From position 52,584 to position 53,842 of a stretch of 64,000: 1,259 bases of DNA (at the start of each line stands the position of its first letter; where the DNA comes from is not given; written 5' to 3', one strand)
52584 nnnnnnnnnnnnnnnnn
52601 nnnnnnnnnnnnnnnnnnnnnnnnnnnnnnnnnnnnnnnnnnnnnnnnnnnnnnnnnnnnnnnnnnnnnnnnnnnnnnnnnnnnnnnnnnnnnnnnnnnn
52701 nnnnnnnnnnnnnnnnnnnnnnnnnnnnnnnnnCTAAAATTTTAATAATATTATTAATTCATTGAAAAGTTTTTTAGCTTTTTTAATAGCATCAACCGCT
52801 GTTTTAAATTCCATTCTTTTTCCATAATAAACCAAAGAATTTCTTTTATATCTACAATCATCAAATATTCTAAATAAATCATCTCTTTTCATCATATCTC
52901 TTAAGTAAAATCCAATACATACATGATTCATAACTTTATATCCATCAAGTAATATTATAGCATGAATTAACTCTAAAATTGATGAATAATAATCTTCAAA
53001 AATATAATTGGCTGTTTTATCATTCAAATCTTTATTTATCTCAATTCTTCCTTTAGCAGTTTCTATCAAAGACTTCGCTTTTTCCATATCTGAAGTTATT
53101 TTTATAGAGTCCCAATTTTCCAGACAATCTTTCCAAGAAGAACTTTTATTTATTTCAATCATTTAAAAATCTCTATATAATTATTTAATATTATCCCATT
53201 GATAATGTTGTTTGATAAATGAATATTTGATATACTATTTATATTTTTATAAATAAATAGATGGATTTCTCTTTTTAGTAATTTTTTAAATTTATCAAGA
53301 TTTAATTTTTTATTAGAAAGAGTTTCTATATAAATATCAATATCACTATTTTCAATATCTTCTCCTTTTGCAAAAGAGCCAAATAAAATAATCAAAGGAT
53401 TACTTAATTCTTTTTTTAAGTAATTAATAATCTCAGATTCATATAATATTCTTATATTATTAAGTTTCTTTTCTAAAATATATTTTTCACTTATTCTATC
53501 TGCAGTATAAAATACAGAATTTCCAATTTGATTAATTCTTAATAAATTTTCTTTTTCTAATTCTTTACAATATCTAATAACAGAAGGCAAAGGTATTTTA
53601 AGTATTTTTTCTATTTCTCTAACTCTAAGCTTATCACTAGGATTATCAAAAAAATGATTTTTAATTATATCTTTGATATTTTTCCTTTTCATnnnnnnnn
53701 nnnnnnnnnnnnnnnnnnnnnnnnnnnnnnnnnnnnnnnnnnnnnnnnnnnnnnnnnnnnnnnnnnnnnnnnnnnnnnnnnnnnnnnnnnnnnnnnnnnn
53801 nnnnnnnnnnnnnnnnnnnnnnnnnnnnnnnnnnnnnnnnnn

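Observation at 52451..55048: Small defence/TA islet: wHTH-MNT + HEPN-like pair, solo RelE flanked by ~40-nt direct repeats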

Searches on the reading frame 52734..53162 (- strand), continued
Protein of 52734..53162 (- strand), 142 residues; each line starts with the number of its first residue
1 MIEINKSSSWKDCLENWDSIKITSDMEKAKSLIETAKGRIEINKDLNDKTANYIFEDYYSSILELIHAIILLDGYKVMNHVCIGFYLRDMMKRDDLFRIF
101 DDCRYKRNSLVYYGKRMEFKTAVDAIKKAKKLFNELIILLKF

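Call 53: search_protein_families(library=pfam, alignment_id=A2, max_evalue=1)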
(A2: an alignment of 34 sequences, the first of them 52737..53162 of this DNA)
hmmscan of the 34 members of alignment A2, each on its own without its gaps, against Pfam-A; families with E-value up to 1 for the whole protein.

A. member 1, window:52737-53162:- (142 aa): 1 family
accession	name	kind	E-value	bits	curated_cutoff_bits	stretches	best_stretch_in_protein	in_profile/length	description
PF25223.1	DUF7841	-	0.1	13.3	25.2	1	23-91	38-103/114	Domain of unknown function (DUF7841)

B. families by the number of members that match (of 34 scanned): 26 families (the first 25 are shown)
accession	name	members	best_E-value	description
PF05168.19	HEPN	24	0.0016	HEPN domain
PF20797.2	HepT-like_2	8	0.016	HepT-like protein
PF00401.25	ATP-synt_DE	4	0.069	ATP synthase, Delta/Epsilon chain, long alpha-helix domain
PF08590.15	DUF1771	3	0.012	Domain of unknown function (DUF1771)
PF00634.23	BRCA2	3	0.023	BRCA2 repeat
PF04055.27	Radical_SAM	3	0.025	Radical SAM superfamily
PF10392.15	COG5_N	2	0.0051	Conserved oligomeric Golgi complex subunit 5, N-terminal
PF17008.10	DUF5088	2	0.0055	Domain of unknown function (DUF5088)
PF19070.5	DUF5766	2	0.021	Family of unknown function (DUF5766)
PF13114.12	RecO_N_2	2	0.026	RecO N terminal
PF20376.4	DUF6671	2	0.097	Domain of unknown function (DUF6671)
PF18915.5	DUF5667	1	0.024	Domain of unknown function (DUF5667)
PF11491.13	DUF3213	1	0.03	Protein of unknown function (DUF3213)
PF10938.13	YfdX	1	0.08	YfdX protein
PF25096.1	DUF7808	1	0.093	Domain of unknown function (DUF7808)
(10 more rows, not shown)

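Call 74: find_related_loci(query=A2, collection=metagenome_contigs, flank=2500)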
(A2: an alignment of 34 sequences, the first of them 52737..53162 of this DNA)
Query A2 (142 aa) in metagenome_contigs; peptide patterns used: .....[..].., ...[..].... (x = any residue, [..] = any of these).
247 stretches matched a pattern; 120 encode a relative of the query (tblastn E <= 1e-3); the best 80 are kept; 80 distinct loci.
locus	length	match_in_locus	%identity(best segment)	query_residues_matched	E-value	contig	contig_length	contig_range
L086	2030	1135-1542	67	6-141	9e-64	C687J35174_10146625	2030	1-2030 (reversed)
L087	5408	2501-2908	67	6-140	7e-61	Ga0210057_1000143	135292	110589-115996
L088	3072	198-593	68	6-136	9e-61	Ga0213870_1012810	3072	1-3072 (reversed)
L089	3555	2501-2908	63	6-141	2e-60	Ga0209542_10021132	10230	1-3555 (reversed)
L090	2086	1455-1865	66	6-141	2e-61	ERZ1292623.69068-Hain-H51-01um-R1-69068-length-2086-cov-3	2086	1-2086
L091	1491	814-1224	64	6-141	1e-61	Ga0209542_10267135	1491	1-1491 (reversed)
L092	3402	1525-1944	66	6-142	4e-59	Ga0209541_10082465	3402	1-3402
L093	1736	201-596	70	6-136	4e-60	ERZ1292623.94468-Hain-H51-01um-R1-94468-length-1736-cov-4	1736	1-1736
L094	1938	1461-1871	66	6-141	1e-59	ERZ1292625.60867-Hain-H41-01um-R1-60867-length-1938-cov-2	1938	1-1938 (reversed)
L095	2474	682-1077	62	6-136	1e-58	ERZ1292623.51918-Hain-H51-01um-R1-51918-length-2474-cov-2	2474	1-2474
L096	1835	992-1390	65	4-136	3e-58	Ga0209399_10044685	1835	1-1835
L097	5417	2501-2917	62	6-141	6e-57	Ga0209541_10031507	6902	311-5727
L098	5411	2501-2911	64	6-141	5e-57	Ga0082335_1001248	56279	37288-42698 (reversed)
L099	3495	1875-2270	65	6-136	6e-57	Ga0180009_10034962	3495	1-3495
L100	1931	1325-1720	65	6-136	5e-58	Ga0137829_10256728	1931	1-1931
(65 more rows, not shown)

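Call 86: search_protein_families(library=padloc, proteins=[window:52734-53162:-], max_evalue=0.1)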
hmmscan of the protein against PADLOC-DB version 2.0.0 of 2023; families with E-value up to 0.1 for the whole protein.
window:52734-53162:- (142 aa): 5 families
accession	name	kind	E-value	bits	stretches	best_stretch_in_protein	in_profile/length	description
PDLC04375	PDC-M05B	-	7.4e-05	21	1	21-134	25-143/151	-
PDLC04379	PDC-M05B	-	0.0003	18.8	1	21-136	13-133/147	-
PDLC04374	PDC-M05B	-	0.0073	14.6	1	54-134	46-132/146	-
PDLC04373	PDC-M05B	-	0.014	13.5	1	25-133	21-130/141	-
PDLC04376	PDC-M05B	-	0.021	13.1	0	32-136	5-114/121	-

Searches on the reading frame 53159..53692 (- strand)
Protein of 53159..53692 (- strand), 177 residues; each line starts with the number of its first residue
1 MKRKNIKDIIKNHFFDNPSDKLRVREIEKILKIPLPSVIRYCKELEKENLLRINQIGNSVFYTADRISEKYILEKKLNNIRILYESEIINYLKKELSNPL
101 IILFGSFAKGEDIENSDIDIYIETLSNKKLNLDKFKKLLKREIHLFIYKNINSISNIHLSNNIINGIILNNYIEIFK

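Call 3: search_protein_families(library=pfam, proteins=[window:53159-53692:-], max_evalue=1)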
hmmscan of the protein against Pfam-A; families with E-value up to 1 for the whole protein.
window:53159-53692:- (177 aa): 6 families
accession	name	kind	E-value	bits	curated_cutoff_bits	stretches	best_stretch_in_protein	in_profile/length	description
PF01909.29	NTP_transf_2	-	2.9e-08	34.4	21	1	86-149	2-75/93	Nucleotidyltransferase domain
PF18765.7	Polbeta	-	6e-08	33.2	26.9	1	87-166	2-84/93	Polymerase beta, Nucleotidyltransferase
PF22600.2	MTPAP-like_central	-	0.00084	19.9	27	1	78-135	19-71/139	Poly(A) RNA polymerase, mitochondrial-like, central palm domain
PF01978.25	TrmB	-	0.01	16.1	25.6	1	21-63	22-63/68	Sugar-specific transcriptional regulator TrmB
PF12802.13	MarR_2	-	0.018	15.6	27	1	17-52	17-51/61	MarR family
PF09339.16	HTH_IclR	-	0.12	12.6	22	1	21-52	18-49/52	IclR helix-turn-helix domain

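Call 8: search_protein_families(library=ncbifam, proteins=[window:53159-53692:-], max_evalue=1)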
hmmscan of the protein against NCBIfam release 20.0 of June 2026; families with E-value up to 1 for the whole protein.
window:53159-53692:- (177 aa): 4 families
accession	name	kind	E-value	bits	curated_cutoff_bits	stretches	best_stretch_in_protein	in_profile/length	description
NF047752.1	MntA_antitoxin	equivalog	7.8e-07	28.9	60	1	94-150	3-64/106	type VII toxin-antitoxin system MntA family adenylyltransferase antitoxin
NF000235.3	linco_LnuB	exception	0.00033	20.3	525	1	101-166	24-88/267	lincosamide nucleotidyltransferase Lnu(B)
NF051895.1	anti_phage_HalB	equivalog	0.015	14.9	190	1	101-121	2-22/211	anti-phage Hailong system nucleotidyltransferase HalB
NF033788.1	HTH_metalloreg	subfamily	0.045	13.6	55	1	20-65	24-69/77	metalloregulator ArsR/SmtB family transcription factor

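Call 83: search_protein_families(library=pfam, alignment_id=A4, max_evalue=0.1)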
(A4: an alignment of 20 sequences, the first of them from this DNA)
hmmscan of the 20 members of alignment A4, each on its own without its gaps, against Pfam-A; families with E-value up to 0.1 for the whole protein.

A. member 1, seq(177 aa): 5 families
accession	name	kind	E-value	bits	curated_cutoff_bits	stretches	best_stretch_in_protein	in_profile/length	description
PF01909.29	NTP_transf_2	-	2.9e-08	34.4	21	1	86-149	2-75/93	Nucleotidyltransferase domain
PF18765.7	Polbeta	-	6e-08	33.2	26.9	1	87-166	2-84/93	Polymerase beta, Nucleotidyltransferase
PF22600.2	MTPAP-like_central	-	0.00084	19.9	27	1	78-135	19-71/139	Poly(A) RNA polymerase, mitochondrial-like, central palm domain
PF01978.25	TrmB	-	0.01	16.1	25.6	0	21-63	22-63/68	Sugar-specific transcriptional regulator TrmB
PF12802.13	MarR_2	-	0.018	15.6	27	1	17-52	17-51/61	MarR family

B. families by the number of members that match (of 20 scanned): 19 families
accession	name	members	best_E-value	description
PF01909.29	NTP_transf_2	20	4.4e-10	Nucleotidyltransferase domain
PF18765.7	Polbeta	20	3.9e-08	Polymerase beta, Nucleotidyltransferase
PF22600.2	MTPAP-like_central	20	1.3e-05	Poly(A) RNA polymerase, mitochondrial-like, central palm domain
PF12802.13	MarR_2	7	0.0021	MarR family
PF09339.16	HTH_IclR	7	0.0038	IclR helix-turn-helix domain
PF14091.12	DUF4269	6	0.0044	Domain of unknown function (DUF4269)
PF01978.25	TrmB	5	0.0053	Sugar-specific transcriptional regulator TrmB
PF13412.12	HTH_24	5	0.014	Winged helix-turn-helix DNA-binding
PF20924.2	RLIP76_Ral-bd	2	0.0047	RLIP76, Ral binding domain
PF01022.26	HTH_5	2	0.012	Bacterial regulatory protein, arsR family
PF14792.12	DNA_pol_B_palm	2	0.049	DNA polymerase beta palm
PF19864.5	Radical_SAM_N2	1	0.0064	Radical SAM proteins, N-terminal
PF20376.4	DUF6671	1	0.013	Domain of unknown function (DUF6671)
PF15451.11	DUF4632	1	0.016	Domain of unknown function (DUF4632)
PF20825.2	Saposin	1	0.018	Saposin-like domain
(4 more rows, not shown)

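Call 84: search_solved_structures(query=A4, max_evalue=0.01, show_alignments=2)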
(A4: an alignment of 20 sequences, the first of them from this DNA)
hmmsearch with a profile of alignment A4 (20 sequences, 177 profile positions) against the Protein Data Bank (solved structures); distinct sequences matched with E-value up to 0.01: 1.
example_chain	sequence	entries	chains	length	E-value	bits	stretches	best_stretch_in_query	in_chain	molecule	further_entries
5yep_A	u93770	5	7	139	0.0013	21.9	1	81-125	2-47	Toxin-antitoxin system antidote Mnt family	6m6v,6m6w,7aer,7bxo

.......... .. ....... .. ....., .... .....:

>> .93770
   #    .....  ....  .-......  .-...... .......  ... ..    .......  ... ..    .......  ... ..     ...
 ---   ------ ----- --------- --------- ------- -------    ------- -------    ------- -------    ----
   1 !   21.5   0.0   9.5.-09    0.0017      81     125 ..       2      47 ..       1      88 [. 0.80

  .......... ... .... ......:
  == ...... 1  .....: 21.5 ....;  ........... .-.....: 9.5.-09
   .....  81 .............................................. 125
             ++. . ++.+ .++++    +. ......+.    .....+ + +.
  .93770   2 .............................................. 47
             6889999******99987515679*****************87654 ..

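Call 86: search_protein_families(library=padloc, proteins=[window:53159-53692:-], max_evalue=0.1)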
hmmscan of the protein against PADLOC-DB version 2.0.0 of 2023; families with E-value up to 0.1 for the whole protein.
window:53159-53692:- (177 aa): 10 families
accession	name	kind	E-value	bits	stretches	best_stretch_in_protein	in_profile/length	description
PDLC04368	PDC-M05A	-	1.4e-13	49.1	1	13-175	21-188/201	-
PDLC04906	PDC-S09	-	5.9e-08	31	1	92-163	18-87/98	-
PDLC04904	PDC-S09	-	1.5e-07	29.5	1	89-139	16-71/104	-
PDLC04903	PDC-S09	-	2.3e-06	25.9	1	84-160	14-86/108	-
PDLC04902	PDC-S09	-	3.7e-06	25.2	1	101-143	24-64/97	-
PDLC04369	PDC-M05A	-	1.1e-05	23.2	1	14-148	22-157/201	-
PDLC04905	PDC-S09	-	2.2e-05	22.7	1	85-169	8-92/101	-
PDLC04372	PDC-M05A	-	0.0003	19.1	1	38-172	15-154/167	-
PDLC01438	Csa3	-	0.0013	16.8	1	15-124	157-257/305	"CAS-I,CAS-II,CAS-III,CAS-IV,CAS-V,CAS-VI; associated_signaling"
PDLC04907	PDC-S09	-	0.0014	16.7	1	93-127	22-56/114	-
